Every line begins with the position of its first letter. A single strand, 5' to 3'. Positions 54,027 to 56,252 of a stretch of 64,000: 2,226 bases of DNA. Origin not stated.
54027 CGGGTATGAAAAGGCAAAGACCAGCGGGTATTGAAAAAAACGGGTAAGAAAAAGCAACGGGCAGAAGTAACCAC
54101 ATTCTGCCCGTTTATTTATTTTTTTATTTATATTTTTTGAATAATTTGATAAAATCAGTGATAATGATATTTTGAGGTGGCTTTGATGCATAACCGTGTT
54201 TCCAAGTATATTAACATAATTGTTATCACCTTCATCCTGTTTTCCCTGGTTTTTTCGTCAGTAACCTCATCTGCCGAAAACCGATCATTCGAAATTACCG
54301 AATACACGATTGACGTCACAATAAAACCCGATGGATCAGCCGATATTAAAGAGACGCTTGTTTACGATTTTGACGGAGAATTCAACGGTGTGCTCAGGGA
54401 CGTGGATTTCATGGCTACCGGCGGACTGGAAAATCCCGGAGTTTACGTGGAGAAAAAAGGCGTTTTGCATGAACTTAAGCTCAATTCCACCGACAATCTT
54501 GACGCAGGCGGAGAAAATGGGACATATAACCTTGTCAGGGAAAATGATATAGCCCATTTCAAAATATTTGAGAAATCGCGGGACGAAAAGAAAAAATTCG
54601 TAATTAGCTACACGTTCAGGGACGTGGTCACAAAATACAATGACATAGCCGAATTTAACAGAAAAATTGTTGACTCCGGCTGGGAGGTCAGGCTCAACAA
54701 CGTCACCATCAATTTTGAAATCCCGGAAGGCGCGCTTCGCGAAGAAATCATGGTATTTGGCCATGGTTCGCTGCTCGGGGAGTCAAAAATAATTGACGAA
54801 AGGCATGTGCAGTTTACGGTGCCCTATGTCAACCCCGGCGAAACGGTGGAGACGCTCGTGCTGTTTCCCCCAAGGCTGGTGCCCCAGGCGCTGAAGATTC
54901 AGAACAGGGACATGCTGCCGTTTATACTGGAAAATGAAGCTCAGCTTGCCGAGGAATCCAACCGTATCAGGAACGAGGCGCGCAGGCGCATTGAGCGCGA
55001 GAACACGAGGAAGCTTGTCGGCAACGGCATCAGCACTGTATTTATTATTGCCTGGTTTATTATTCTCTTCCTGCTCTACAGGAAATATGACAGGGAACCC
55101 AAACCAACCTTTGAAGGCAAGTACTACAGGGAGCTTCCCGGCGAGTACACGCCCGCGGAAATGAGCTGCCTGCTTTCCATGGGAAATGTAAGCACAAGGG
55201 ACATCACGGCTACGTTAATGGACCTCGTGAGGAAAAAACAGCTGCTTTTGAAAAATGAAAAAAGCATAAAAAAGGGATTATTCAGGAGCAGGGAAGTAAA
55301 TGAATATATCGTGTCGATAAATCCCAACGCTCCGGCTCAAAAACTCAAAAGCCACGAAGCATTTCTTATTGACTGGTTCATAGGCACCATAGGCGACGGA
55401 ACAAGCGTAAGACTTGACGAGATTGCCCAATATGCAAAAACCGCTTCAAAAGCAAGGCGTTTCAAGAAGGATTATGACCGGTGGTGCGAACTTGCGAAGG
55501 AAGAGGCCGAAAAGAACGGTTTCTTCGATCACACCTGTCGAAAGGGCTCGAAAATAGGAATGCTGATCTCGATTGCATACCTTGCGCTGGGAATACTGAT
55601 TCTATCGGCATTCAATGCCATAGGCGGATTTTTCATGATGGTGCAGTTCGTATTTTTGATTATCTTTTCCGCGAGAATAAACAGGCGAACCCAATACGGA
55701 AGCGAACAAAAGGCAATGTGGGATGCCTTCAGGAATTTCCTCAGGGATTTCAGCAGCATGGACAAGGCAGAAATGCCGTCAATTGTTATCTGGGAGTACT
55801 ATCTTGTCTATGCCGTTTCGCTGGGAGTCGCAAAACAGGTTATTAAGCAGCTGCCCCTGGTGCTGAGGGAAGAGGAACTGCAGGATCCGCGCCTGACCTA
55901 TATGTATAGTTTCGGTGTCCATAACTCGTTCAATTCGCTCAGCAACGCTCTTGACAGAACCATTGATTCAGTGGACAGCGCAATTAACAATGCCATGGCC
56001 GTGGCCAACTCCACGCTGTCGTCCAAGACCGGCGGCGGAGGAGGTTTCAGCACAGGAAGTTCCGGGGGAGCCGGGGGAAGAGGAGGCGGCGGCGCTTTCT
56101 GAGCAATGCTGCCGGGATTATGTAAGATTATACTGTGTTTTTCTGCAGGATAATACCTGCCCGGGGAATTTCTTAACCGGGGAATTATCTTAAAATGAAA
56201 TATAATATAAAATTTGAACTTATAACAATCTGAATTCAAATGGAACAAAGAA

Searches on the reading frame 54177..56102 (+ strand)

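Call 73: search_protein_families(library=pfam, proteins=[window:54177-56102:+], max_evalue=0.00001)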
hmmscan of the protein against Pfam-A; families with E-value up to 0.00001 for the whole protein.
window:54177-56102:+ (641 aa): 2 families
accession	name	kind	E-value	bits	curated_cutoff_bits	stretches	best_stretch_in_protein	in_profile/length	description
PF20990.2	DUF2207_C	-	1.2e-50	173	33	1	314-559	2-247/247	Predicted membrane protein (DUF2207) C-terminal domain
PF09972.14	DUF2207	-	1.1e-33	117.3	24.4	1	39-230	1-172/172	Predicted membrane protein (DUF2207) N-terminal domain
